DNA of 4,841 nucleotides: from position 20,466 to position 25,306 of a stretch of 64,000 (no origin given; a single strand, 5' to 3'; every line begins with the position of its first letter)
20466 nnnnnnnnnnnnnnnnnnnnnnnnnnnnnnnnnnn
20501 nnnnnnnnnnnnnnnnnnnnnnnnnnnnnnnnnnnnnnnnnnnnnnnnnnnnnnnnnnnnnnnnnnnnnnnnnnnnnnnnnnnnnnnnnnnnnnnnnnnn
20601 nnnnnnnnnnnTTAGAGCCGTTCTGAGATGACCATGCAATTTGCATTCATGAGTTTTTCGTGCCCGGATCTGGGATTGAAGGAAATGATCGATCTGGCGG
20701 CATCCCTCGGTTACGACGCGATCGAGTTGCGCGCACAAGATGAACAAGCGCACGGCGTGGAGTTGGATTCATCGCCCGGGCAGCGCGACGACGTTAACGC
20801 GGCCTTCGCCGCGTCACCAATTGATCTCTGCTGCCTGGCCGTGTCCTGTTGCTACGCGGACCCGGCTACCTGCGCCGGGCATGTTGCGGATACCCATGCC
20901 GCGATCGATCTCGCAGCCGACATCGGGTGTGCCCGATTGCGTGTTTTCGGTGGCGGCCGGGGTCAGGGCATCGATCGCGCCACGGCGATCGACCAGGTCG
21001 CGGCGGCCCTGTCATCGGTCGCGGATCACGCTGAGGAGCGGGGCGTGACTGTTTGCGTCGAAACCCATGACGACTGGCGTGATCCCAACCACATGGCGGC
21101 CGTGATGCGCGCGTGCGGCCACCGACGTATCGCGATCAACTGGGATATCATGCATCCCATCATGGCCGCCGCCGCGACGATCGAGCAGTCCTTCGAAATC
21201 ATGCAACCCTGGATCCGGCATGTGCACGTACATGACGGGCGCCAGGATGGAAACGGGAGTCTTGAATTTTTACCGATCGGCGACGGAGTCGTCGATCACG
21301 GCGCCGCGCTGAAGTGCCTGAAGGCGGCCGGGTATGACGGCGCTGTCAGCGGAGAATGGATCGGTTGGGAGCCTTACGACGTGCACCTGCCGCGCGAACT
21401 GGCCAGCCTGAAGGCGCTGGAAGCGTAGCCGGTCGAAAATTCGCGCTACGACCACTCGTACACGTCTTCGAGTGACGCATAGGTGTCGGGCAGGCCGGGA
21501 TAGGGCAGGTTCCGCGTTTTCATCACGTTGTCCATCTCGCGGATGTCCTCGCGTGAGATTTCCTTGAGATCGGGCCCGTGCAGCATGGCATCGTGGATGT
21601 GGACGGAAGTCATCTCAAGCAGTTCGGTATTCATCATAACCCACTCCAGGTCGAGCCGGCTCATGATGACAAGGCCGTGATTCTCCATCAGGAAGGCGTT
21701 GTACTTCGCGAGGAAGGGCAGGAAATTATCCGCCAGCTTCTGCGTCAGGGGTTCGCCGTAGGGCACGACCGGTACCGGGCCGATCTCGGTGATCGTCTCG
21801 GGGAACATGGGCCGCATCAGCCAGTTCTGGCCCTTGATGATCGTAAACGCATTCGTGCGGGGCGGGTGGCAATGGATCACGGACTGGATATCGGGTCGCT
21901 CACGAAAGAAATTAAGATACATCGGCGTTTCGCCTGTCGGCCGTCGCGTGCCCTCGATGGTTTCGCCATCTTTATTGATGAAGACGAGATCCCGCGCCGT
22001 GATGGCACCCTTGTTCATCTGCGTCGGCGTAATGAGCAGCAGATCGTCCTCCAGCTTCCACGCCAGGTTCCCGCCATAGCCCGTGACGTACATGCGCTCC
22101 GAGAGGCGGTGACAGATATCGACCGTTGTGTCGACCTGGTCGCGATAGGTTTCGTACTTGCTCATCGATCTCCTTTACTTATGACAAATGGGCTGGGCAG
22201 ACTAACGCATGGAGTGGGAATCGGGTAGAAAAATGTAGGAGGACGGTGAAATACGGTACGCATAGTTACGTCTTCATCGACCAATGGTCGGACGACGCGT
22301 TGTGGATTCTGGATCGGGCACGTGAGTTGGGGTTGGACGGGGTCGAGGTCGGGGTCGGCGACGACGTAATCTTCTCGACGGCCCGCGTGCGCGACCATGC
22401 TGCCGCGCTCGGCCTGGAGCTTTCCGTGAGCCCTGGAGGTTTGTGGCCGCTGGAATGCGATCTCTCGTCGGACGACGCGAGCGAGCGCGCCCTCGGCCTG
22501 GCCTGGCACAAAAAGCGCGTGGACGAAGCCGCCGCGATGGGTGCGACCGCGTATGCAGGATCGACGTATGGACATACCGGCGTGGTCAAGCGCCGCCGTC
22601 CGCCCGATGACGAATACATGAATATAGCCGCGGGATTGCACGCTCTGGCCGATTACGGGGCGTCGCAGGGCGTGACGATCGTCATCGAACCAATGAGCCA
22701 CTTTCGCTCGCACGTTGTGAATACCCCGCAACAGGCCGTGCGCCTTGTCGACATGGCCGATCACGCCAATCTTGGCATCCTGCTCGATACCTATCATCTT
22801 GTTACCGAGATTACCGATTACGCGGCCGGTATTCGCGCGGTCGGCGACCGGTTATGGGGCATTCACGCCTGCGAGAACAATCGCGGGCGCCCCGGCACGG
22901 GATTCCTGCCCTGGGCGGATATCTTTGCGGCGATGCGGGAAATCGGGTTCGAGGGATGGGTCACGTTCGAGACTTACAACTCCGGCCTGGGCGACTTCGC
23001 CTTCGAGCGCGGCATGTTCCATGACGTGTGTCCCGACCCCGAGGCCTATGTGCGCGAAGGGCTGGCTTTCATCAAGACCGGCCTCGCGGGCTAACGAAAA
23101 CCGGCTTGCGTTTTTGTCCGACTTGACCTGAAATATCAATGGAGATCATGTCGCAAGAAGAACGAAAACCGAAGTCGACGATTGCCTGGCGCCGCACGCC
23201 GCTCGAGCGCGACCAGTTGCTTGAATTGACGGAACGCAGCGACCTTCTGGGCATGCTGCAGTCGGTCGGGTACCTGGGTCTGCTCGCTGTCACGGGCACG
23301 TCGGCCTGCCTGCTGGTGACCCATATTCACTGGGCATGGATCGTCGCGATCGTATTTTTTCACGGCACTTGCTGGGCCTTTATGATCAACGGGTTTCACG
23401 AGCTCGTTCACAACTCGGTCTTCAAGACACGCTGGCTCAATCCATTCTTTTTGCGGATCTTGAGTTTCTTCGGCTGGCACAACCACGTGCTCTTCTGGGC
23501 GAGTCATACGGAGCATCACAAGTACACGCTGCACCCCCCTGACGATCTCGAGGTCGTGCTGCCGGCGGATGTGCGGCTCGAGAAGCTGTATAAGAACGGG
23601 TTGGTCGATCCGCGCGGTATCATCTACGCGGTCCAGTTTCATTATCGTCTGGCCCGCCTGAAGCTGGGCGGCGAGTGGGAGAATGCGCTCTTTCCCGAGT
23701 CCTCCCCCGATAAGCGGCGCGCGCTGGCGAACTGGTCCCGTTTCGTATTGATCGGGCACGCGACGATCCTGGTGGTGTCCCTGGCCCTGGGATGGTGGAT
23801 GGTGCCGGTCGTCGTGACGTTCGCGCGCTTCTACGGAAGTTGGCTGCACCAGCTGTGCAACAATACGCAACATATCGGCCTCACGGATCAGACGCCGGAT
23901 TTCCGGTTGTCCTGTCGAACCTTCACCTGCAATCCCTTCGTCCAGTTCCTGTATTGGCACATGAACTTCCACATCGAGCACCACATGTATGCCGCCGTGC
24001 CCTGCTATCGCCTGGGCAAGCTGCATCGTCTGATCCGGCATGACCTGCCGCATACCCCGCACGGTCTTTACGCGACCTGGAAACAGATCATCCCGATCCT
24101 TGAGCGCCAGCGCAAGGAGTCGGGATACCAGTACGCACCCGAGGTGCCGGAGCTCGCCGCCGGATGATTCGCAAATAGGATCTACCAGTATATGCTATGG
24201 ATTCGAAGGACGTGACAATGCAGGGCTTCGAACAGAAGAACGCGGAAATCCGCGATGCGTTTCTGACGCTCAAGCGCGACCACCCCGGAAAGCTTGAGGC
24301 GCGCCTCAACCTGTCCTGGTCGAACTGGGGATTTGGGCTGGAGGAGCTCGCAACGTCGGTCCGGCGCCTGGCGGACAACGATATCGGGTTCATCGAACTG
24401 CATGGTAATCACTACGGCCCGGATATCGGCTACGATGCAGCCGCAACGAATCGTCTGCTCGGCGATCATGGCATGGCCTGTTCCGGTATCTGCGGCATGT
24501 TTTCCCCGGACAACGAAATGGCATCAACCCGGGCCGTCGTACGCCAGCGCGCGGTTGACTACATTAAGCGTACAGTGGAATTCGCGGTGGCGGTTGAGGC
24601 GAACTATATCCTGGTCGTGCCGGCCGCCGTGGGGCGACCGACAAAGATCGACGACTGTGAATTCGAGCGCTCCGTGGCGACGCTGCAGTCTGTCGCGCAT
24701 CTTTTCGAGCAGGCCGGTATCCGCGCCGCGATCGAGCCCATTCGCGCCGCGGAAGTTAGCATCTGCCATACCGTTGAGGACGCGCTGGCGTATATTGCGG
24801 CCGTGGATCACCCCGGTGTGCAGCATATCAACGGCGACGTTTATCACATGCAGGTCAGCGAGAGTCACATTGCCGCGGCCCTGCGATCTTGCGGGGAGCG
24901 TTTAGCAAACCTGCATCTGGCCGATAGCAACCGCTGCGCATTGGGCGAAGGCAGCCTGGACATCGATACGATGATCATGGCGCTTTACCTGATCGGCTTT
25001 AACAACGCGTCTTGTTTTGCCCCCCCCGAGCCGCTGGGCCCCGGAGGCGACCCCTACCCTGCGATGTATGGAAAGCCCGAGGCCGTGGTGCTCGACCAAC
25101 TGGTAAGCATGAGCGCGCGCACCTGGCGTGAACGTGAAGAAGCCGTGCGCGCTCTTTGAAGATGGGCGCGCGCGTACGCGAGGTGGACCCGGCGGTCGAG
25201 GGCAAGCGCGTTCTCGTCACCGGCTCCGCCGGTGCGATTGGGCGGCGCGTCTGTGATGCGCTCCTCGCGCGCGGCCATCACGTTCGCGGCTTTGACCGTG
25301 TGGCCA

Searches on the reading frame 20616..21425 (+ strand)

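Call 33: search_protein_families(library=pfam, proteins=[window:20616-21425:+], max_evalue=0.00001)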
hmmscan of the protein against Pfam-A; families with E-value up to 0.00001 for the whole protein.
window:20616-21425:+ (270 aa): 1 family
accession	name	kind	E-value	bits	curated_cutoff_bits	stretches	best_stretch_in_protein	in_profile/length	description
PF01261.30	AP_endonuc_2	-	4.4e-35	122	31.1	1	25-250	1-231/249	Xylose isomerase-like TIM barrel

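Call 34: search_protein_families(library=ncbifam, proteins=[window:20616-21425:+], max_evalue=1e-8)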
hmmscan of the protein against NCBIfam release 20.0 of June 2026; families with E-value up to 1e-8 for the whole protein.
window:20616-21425:+ (270 aa): 3 families
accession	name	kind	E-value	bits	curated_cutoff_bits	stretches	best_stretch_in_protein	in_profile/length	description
NF041099.2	keto_glucon_epim_IolO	equivalog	1.3e-12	47.7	300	1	20-248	22-246/269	5-keto-L-gluconate epimerase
TIGR03234.1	OH-pyruv-isom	equivalog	1.8e-10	40.6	353.45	1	92-249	85-241/254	hydroxypyruvate isomerase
NF009689.0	PRK13210.1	subfamily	9.1e-10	38.2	200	1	19-247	17-255/286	L-ribulose-5-phosphate 3-epimerase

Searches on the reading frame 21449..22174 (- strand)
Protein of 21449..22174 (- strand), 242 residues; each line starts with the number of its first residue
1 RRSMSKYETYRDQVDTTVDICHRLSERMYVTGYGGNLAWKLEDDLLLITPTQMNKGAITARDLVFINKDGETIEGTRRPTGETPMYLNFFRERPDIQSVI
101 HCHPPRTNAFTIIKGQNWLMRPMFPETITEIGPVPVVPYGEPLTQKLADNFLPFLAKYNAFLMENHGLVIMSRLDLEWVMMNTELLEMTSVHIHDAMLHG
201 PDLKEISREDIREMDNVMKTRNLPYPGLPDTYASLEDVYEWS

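Call 33: search_protein_families(library=pfam, proteins=[window:21449-22174:-], max_evalue=0.00001)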
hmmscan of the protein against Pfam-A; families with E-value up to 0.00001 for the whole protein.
window:21449-22174:- (242 aa): 1 family
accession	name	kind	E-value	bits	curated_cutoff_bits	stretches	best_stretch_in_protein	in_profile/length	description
PF00596.27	Aldolase_II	-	1.3e-33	116.8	22.2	1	18-187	4-176/183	Class II Aldolase and Adducin N-terminal domain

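Call 34: search_protein_families(library=ncbifam, proteins=[window:21449-22174:-], max_evalue=1e-8)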
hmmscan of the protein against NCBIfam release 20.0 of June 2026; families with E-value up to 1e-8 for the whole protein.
window:21449-22174:- (242 aa): 18 families
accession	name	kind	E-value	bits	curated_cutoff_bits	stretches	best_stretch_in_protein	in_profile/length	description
NF043034.1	OxoTetrPhDc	equivalog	1.8e-30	106.2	250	1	15-214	7-204/205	3-oxo-tetronate 4-phosphate decarboxylase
NF040649.1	FucA_Meth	equivalog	4.4e-24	85.4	250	1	16-188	5-168/179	L-fuculose phosphate aldolase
NF005302.0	PRK06833.1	equivalog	6.7e-20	71.5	264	1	18-187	11-177/214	L-fuculose-phosphate aldolase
TIGR03328.1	salvage_mtnB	equivalog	1.7e-19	70.1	137.05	1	19-187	3-182/194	methylthioribulose 1-phosphate dehydratase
NF053831.1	RU1PAldHalo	equivalog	3.6e-19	69.1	300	1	30-212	20-197/208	ribulose-1-phosphate aldolase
NF006208.0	PRK08333.1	equivalog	1.6e-18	67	267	1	21-188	13-175/189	aldolase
NF005984.0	PRK08087.1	subfamily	1.1e-17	64.5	264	1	17-187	10-178/215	L-fuculose-phosphate aldolase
NF005123.0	PRK06557.1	subfamily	1.9e-16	60.4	251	1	16-216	15-214/223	L-ribulose-5-phosphate 4-epimerase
TIGR01086.1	fucA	equivalog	3.5e-16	59.6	400.25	1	17-189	9-176/214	L-fuculose-phosphate aldolase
NF006672.0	PRK09220.1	equivalog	1.5e-15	57.2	226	1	7-116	5-114/209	methylthioribulose 1-phosphate dehydratase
NF004979.0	PRK06357.1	equivalog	3.3e-15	56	216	1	19-180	12-182/221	hypothetical protein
NF004527.0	PRK05874.1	equivalog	6.4e-12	45.5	308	1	19-197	13-190/218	L-fuculose-phosphate aldolase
NF053537.1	DhpthDcsPhtC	equivalog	1e-10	41.4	200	1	19-216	6-213/232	3,4-dihydroxyphthalate decarboxylase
NF005244.0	PRK06754.1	equivalog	1.2e-10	41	281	1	11-117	5-113/214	methylthioribulose 1-phosphate dehydratase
NF006413.0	PRK08660.1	equivalog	1.5e-10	41.2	203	1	20-189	9-170/184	aldolase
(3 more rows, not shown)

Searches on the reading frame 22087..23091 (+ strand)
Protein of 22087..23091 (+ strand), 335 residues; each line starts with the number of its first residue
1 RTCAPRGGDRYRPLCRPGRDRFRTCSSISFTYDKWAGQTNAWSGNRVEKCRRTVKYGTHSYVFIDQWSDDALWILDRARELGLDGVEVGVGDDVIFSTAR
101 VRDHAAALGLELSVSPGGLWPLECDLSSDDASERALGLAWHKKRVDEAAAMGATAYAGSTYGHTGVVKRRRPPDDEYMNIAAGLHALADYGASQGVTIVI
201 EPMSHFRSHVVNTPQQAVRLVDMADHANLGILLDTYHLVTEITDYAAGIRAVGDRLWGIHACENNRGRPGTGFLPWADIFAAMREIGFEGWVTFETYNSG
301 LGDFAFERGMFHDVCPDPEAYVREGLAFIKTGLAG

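Call 33: search_protein_families(library=pfam, proteins=[window:22087-23091:+], max_evalue=0.00001)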
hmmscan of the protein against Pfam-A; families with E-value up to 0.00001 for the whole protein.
window:22087-23091:+ (335 aa): 1 family
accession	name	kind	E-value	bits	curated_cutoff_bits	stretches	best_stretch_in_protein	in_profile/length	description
PF01261.30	AP_endonuc_2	-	8.4e-42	144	31.1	1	75-330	1-247/249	Xylose isomerase-like TIM barrel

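Call 34: search_protein_families(library=ncbifam, proteins=[window:22087-23091:+], max_evalue=1e-8)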
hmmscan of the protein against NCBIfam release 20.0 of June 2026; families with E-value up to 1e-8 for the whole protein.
window:22087-23091:+ (335 aa): 6 families
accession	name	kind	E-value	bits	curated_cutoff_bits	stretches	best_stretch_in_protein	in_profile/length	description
NF051856.1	PsicseEpim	equivalog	8.7e-36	124.2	300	1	55-316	2-265/287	D-psicose 3-epimerase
NF041099.2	keto_glucon_epim_IolO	equivalog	9.7e-28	97.2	300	1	75-296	27-246/269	5-keto-L-gluconate epimerase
TIGR03234.1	OH-pyruv-isom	equivalog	1.2e-14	54.2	353.45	1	164-295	105-239/254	hydroxypyruvate isomerase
NF043033.1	OxoTetrIsom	equivalog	1.1e-10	41.7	325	1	177-295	115-236/251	2-oxo-tetronate isomerase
TIGR04379.1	myo_inos_iolE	equivalog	3.4e-10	39.9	290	0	151-261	100-209/290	myo-inosose-2 dehydratase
NF007444.0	PRK09997.1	equivalog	1.6e-09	37.7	465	1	188-295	130-240/258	hydroxypyruvate isomerase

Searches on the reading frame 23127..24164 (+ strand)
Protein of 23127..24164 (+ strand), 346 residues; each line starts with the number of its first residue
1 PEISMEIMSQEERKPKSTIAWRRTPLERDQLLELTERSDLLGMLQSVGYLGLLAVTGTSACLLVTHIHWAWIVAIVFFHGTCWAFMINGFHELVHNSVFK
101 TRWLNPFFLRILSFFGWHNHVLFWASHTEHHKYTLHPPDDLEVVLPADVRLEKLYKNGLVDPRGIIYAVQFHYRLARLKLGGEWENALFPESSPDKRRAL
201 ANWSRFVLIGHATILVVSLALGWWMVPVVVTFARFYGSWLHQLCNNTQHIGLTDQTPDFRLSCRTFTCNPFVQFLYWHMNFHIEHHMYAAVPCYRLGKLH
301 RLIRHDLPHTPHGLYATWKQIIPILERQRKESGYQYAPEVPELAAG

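Call 33: search_protein_families(library=pfam, proteins=[window:23127-24164:+], max_evalue=0.00001)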
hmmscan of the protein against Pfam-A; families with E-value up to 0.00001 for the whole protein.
window:23127-24164:+ (346 aa): 1 family
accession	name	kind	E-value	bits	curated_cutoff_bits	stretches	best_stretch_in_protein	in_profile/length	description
PF00487.30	FA_desaturase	-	5.8e-28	98.8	29.7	1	70-311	4-246/253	Fatty acid desaturase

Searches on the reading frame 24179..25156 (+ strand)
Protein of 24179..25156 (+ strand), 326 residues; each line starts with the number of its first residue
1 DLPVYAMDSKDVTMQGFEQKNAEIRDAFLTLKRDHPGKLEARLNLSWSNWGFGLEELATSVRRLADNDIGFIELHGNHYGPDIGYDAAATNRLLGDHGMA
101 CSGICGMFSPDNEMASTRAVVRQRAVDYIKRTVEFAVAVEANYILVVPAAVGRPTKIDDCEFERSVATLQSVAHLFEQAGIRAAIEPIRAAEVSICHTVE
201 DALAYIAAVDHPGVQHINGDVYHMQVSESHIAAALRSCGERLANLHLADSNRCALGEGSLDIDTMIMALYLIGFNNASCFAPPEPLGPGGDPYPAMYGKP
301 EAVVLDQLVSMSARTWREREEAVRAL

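Call 33: search_protein_families(library=pfam, proteins=[window:24179-25156:+], max_evalue=0.00001)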
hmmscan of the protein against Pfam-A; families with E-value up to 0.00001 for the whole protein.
window:24179-25156:+ (326 aa): 1 family
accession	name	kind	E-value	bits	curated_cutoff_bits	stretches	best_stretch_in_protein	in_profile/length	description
PF01261.30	AP_endonuc_2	-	8e-26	91.7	31.1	1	62-279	2-226/249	Xylose isomerase-like TIM barrel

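Call 34: search_protein_families(library=ncbifam, proteins=[window:24179-25156:+], max_evalue=1e-8)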
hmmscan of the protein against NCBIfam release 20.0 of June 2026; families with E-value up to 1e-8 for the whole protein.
window:24179-25156:+ (326 aa): 4 families
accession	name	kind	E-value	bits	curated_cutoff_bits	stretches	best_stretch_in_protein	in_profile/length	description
NF041099.2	keto_glucon_epim_IolO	equivalog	2.9e-24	85.8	300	1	114-277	80-241/269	5-keto-L-gluconate epimerase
NF051856.1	PsicseEpim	equivalog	6.6e-21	75.4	300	1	109-278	69-241/287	D-psicose 3-epimerase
NF007360.0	PRK09856.1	equivalog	2.8e-13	50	305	1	110-254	74-215/276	fructoselysine 3-epimerase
TIGR03234.1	OH-pyruv-isom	equivalog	3.3e-11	43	353.45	1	128-276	85-234/254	hydroxypyruvate isomerase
